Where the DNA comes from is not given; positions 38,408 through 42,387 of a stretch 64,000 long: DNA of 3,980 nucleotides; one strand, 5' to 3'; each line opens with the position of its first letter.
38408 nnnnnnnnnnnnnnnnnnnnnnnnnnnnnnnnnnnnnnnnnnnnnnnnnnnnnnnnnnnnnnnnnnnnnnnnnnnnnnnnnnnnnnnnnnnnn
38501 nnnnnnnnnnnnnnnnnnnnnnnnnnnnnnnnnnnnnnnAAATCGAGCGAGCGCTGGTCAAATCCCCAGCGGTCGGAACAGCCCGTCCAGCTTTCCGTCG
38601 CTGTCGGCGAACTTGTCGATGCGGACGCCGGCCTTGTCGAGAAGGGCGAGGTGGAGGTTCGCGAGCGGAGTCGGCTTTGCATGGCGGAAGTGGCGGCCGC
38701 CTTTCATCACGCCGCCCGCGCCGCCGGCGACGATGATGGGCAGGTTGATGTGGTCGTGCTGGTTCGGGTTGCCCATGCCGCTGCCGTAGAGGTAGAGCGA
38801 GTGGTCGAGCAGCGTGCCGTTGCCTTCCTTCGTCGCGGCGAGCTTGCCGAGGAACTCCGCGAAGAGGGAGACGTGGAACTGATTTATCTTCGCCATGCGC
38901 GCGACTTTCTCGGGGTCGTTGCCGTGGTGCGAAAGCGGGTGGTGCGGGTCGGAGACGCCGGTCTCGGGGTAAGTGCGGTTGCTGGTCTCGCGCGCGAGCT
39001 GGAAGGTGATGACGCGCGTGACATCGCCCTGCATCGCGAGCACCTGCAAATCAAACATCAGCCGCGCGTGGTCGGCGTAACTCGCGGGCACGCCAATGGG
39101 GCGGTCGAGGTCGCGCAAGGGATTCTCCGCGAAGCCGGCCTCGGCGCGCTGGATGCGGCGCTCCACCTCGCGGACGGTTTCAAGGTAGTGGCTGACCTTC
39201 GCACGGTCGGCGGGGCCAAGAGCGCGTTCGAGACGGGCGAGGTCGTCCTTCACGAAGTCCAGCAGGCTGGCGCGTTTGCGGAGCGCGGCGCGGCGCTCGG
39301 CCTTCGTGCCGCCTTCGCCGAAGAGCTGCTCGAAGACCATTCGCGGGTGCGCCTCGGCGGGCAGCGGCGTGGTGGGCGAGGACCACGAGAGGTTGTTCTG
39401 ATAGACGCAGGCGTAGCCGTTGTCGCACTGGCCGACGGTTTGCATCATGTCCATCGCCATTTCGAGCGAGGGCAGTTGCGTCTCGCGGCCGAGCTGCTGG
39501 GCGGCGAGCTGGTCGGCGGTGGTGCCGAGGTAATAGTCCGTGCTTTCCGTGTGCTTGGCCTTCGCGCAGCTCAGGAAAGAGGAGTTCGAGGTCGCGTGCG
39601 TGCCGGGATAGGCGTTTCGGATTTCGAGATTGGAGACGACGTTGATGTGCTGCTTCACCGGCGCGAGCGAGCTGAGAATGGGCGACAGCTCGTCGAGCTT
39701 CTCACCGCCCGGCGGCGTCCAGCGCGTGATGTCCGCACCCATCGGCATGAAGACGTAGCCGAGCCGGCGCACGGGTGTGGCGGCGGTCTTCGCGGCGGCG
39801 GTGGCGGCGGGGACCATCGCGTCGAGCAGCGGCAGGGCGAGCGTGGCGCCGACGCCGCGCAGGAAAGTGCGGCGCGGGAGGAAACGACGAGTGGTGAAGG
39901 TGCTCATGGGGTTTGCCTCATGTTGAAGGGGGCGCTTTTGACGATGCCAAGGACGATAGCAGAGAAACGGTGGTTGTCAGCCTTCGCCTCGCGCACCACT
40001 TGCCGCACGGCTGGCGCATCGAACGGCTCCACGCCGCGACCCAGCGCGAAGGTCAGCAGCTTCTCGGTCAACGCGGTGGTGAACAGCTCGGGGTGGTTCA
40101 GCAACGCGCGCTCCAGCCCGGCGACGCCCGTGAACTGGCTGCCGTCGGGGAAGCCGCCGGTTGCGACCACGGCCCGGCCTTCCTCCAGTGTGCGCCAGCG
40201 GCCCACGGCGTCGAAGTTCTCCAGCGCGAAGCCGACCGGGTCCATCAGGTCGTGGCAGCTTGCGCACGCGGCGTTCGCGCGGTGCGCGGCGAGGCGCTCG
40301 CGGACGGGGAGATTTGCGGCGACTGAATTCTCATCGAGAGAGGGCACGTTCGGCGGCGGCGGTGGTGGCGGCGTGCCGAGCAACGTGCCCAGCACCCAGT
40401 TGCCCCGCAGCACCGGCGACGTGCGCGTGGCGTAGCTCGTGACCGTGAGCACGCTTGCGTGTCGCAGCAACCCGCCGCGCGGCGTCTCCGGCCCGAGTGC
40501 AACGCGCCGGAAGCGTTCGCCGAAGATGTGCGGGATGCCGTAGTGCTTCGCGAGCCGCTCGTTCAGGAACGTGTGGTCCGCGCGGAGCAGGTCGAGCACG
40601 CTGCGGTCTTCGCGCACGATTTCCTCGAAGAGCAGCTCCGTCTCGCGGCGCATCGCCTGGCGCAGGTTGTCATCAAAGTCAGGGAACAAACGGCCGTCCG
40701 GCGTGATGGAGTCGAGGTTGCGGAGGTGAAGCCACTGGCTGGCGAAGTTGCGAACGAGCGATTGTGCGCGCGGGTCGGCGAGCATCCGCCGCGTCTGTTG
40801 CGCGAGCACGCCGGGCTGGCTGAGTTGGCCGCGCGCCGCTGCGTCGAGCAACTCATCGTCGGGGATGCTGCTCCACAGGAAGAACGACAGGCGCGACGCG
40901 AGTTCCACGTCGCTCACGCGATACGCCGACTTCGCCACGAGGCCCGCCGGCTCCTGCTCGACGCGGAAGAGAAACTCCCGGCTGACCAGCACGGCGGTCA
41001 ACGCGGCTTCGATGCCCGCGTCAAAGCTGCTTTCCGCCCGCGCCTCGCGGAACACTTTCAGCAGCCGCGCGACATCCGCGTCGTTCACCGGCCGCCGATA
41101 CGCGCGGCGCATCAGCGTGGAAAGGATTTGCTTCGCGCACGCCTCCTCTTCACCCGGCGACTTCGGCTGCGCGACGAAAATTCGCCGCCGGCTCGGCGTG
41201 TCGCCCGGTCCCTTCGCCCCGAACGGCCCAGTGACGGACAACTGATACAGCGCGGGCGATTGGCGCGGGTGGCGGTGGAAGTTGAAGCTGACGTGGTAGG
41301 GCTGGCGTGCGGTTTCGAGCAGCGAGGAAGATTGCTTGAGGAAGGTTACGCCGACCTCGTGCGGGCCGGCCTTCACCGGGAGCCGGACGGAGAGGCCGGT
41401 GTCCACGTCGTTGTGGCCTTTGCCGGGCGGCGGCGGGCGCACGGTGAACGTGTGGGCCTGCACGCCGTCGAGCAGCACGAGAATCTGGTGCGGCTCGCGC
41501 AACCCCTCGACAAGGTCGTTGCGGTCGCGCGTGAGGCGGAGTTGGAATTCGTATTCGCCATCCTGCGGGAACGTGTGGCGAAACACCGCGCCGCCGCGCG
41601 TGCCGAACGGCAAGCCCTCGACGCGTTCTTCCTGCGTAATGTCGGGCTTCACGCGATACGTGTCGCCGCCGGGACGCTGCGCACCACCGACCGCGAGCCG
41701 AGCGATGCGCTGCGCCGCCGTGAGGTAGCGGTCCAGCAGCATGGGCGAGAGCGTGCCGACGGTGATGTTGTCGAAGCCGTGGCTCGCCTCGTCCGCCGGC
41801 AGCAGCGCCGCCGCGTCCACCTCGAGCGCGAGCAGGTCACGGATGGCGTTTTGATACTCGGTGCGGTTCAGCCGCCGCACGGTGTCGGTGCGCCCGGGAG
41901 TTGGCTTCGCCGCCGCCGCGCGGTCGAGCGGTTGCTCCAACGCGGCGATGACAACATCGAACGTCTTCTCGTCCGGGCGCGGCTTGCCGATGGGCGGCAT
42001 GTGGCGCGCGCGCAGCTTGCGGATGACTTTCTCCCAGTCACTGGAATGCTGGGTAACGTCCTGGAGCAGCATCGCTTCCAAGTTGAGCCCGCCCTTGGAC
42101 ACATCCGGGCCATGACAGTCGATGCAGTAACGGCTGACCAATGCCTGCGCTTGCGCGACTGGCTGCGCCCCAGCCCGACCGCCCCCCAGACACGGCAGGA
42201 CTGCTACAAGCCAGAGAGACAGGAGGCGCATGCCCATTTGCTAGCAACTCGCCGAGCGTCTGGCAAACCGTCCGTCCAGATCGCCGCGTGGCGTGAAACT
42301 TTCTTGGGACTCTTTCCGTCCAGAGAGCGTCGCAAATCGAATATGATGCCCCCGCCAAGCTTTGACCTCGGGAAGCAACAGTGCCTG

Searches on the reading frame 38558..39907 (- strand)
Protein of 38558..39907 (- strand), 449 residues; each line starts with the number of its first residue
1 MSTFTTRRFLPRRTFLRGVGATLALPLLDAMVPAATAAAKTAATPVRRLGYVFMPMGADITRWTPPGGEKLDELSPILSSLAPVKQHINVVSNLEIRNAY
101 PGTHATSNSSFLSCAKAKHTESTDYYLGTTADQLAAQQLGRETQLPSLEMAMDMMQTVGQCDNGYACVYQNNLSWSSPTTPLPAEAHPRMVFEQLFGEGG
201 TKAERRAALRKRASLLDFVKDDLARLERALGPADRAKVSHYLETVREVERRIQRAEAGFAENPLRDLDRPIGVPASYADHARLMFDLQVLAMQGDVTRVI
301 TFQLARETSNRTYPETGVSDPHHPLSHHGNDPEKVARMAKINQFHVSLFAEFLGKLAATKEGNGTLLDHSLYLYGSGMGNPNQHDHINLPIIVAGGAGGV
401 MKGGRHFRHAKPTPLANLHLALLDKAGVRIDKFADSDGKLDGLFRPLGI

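Call 81: search_protein_families(library=pfam, proteins=[window:38558-39907:-], max_evalue=0.00001)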
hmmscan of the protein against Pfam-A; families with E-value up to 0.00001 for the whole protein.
window:38558-39907:- (449 aa): 1 family
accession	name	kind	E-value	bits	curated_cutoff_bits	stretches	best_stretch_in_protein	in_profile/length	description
PF07586.16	HXXSHH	-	8.8e-96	321.5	30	1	48-350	1-307/307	Protein of unknown function (DUF1552)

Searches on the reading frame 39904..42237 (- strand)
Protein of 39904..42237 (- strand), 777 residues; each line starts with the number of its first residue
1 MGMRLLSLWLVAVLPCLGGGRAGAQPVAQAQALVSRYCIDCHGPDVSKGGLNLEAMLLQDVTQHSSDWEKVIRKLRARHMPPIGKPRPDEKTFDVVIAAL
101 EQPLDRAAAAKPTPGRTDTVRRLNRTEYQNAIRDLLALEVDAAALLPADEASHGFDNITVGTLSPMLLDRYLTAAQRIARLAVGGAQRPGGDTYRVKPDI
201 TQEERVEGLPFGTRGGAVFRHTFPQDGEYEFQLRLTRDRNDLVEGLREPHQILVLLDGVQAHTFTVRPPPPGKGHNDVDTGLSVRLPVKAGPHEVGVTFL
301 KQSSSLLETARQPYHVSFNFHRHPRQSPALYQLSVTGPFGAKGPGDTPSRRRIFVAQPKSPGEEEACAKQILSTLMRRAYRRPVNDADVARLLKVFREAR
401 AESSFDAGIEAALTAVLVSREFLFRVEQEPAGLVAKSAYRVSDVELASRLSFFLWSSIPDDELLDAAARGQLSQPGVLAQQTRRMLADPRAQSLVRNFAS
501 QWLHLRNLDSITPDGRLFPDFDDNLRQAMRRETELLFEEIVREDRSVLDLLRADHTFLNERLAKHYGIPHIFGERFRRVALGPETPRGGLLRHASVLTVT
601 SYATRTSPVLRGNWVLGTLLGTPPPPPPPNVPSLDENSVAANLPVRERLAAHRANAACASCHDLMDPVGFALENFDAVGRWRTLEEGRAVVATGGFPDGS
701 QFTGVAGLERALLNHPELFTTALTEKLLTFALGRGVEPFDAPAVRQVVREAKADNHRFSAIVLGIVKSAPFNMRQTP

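Call 81: search_protein_families(library=pfam, proteins=[window:39904-42237:-], max_evalue=0.00001)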
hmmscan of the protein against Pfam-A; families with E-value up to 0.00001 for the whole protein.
window:39904-42237:- (777 aa): 7 families
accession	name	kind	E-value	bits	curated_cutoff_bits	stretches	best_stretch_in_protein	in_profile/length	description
PF07631.16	PSD4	-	1.8e-52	177.6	23.3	1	442-568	2-128/128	Protein of unknown function (DUF1592)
PF07627.16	PSCyt3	-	2.3e-36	124.5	27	1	587-684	1-97/98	Protein of unknown function (DUF1588)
PF07624.16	PSD2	-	1.3e-24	86.1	25.8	1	698-771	1-74/74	Protein of unknown function (DUF1585)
PF07626.16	PSD3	-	6.3e-23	81.5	23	1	121-183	1-64/65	Protein of unknown function (DUF1587)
PF07637.16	PSD5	-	5.1e-21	75.2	34.2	1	367-427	1-62/62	Protein of unknown function (DUF1595)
PF13442.11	Cytochrome_CBB3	-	2e-07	31.7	27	0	27-93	3-61/68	Cytochrome C oxidase, cbb3-type, subunit III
PF07635.16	PSCyt1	-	4.2e-06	27.7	22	0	38-82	1-57/59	Planctomycete cytochrome C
